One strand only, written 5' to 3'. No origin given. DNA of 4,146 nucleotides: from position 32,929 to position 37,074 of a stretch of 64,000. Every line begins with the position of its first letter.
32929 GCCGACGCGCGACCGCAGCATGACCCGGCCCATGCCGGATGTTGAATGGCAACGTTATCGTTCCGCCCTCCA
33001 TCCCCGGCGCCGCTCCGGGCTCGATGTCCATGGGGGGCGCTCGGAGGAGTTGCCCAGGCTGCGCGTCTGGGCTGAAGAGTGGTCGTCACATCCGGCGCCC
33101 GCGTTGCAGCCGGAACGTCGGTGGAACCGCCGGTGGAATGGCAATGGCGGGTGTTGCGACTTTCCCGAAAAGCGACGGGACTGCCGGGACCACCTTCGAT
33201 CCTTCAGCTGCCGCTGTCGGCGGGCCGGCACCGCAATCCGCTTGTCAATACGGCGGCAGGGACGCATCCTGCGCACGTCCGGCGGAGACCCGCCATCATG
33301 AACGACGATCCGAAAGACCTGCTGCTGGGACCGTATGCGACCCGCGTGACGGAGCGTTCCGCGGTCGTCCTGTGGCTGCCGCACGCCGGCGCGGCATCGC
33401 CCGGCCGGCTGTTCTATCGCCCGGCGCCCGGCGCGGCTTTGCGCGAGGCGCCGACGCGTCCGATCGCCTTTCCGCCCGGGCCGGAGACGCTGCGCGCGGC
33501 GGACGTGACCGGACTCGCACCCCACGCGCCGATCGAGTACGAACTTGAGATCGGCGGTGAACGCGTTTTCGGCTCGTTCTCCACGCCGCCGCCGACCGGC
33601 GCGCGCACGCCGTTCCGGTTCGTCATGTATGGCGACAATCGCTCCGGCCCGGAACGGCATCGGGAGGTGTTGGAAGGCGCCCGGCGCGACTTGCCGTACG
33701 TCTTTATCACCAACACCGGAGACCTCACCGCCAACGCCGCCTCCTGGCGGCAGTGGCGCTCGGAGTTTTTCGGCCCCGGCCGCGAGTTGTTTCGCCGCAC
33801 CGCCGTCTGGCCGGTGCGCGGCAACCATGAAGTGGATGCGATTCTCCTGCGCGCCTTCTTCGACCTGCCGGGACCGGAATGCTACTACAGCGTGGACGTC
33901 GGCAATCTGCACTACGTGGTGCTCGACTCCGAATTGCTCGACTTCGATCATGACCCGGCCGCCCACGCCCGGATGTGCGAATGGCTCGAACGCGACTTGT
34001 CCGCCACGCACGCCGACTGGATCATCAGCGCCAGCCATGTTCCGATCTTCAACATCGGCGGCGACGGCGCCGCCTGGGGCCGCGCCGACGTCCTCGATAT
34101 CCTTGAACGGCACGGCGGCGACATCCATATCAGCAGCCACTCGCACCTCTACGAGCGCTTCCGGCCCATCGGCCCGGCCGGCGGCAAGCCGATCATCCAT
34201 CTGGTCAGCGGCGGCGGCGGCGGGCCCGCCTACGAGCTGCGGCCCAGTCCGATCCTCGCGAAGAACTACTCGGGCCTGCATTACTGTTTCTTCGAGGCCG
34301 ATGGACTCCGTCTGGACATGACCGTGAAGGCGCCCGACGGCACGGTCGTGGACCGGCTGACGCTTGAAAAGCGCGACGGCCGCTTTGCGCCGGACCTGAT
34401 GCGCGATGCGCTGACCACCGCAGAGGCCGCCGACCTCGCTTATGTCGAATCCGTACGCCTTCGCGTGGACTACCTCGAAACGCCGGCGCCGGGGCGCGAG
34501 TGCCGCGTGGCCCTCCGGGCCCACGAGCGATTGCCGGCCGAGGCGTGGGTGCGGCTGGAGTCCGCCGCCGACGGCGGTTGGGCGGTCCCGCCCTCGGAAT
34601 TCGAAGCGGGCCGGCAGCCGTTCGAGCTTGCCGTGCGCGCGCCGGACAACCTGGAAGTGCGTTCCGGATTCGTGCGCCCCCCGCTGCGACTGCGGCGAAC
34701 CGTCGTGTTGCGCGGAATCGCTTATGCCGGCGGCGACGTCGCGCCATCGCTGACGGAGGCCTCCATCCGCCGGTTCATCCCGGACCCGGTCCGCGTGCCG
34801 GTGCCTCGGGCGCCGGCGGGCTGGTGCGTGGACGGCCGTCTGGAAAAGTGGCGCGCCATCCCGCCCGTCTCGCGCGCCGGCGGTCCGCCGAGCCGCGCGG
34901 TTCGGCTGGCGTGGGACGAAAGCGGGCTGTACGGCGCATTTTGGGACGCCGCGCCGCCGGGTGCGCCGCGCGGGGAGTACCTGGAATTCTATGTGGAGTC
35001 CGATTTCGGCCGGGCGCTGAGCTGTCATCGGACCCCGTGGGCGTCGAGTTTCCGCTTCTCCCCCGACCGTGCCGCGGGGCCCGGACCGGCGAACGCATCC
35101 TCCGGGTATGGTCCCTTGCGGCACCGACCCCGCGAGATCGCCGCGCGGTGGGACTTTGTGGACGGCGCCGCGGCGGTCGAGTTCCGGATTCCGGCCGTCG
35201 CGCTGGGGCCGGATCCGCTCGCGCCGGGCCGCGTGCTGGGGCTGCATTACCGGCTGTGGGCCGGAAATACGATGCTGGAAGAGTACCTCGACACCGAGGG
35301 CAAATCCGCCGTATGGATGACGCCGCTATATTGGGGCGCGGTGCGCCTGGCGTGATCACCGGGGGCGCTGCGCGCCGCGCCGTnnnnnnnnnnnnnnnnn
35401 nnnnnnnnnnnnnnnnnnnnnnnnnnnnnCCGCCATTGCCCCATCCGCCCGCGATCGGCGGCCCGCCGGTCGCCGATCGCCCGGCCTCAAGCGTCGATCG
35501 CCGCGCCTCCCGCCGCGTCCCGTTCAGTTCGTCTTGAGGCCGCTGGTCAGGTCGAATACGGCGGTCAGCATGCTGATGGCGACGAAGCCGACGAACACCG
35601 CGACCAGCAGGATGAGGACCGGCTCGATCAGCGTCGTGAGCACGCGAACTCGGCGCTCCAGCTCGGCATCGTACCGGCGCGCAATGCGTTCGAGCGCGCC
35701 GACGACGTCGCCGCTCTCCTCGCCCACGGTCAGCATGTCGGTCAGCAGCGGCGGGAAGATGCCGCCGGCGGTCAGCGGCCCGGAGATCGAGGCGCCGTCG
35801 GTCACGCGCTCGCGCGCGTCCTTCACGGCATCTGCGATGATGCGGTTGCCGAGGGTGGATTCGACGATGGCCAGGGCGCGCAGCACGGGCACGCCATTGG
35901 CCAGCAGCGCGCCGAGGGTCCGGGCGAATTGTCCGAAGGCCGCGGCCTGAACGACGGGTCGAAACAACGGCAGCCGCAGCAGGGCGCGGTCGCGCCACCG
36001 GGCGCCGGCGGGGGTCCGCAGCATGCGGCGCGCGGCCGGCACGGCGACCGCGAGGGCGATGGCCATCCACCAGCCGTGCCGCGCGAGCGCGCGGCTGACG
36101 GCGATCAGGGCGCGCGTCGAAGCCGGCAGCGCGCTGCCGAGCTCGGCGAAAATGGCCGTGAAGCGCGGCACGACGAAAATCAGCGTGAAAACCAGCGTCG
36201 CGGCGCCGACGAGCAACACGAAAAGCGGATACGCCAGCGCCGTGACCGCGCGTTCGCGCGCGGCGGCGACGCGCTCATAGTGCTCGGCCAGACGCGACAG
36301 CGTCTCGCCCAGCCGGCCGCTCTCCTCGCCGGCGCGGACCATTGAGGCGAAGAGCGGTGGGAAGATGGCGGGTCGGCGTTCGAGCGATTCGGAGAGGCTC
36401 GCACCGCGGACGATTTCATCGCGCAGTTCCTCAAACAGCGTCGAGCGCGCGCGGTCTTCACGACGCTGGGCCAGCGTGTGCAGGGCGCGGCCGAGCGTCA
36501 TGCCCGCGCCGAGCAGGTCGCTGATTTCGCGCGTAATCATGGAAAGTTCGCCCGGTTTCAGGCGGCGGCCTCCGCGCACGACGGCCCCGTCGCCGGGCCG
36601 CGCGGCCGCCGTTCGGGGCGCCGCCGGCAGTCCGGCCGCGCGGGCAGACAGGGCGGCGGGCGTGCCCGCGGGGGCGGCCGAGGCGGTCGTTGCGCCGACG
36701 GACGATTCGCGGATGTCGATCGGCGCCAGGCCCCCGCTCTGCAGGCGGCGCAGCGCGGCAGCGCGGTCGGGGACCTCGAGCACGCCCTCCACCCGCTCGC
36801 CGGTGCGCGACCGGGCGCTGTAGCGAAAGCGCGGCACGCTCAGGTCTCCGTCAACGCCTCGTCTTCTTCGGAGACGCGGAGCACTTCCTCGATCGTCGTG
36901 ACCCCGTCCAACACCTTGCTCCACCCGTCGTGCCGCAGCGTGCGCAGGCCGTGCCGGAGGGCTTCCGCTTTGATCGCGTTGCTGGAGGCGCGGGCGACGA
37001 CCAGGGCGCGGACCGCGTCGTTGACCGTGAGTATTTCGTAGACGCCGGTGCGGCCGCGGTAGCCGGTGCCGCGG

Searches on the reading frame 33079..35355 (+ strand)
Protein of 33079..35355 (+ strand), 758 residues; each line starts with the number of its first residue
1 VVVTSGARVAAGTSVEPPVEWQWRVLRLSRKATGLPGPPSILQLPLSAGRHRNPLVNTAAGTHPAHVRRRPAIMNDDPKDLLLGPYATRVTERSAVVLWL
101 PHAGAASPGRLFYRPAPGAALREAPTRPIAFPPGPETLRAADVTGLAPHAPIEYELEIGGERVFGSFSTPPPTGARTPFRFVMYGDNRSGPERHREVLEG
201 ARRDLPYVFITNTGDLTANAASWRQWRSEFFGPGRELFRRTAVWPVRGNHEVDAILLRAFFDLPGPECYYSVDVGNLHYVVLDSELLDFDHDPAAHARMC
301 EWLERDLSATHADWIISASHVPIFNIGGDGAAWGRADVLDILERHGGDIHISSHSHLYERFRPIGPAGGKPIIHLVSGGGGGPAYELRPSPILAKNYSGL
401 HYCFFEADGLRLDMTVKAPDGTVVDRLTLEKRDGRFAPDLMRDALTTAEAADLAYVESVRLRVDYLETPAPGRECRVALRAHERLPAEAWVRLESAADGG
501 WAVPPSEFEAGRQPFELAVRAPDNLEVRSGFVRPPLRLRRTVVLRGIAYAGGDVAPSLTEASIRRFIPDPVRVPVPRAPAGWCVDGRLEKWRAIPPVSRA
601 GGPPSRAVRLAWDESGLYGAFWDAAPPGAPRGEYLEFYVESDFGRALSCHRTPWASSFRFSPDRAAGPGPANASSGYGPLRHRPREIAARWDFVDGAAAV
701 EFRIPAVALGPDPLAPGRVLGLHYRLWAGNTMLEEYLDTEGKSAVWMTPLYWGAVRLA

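Call 4: search_protein_families(library=pfam, proteins=[window:33079-35355:+])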
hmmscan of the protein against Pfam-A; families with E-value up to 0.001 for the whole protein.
window:33079-35355:+ (758 aa): 1 family
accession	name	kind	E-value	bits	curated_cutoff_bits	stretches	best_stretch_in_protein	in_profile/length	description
PF00149.33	Metallophos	-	7.8e-11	43.2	21.5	1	180-357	2-190/191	Calcineurin-like phosphoesterase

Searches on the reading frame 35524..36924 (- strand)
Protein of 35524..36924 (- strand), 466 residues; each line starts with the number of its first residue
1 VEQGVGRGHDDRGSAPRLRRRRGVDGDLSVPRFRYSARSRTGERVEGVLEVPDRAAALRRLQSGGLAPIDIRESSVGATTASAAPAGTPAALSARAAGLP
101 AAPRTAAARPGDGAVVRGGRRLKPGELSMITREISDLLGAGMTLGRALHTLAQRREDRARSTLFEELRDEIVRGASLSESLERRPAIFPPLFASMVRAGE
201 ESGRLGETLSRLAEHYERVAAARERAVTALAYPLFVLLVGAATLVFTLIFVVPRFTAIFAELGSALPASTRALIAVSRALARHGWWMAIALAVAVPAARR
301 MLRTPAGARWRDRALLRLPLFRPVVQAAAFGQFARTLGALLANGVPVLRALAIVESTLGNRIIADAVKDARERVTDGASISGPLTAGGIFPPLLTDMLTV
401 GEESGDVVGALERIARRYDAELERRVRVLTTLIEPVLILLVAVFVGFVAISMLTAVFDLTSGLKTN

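Call 4: search_protein_families(library=pfam, proteins=[window:35524-36924:-])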
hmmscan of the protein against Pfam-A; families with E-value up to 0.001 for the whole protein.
window:35524-36924:- (466 aa): 1 family
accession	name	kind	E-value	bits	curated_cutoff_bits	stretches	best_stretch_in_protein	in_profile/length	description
PF00482.28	T2SSF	-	9e-56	187.7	25.2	2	131-253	2-125/125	Type II secretion system (T2SS), protein F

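Call 32: search_protein_families(library=ncbifam, proteins=[window:35524-36837:-], max_evalue=0.00001)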
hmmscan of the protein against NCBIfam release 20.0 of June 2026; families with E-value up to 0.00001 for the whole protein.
window:35524-36837:- (437 aa): 6 families
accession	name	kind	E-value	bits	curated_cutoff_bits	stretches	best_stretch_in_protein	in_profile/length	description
TIGR02120.1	GspF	equivalog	2.5e-106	356.3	424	1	4-432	1-399/401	type II secretion system inner membrane protein GspF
NF052607.1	T4PiliAsmPilCThrm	equivalog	8.4e-77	258.9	700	1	97-433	67-403/406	type IV pilus assembly protein PilC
NF047826.1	T3SSXpsF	equivalog_domain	2.6e-74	250.4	650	1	94-433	64-403/405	type II secretion system protein XpsF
NF052606.1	T4PiliAsmPilCMyx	equivalog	9.7e-73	245.4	700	1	94-434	78-418/419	type IV pilus assembly protein PilC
NF007861.0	PRK10573.1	equivalog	4.7e-68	230.1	401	1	97-434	60-398/401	protein transport protein HofC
NF041012.2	T4P_ComGB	equivalog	6.5e-34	117.7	240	1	103-430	8-330/332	competence type IV pilus assembly protein ComGB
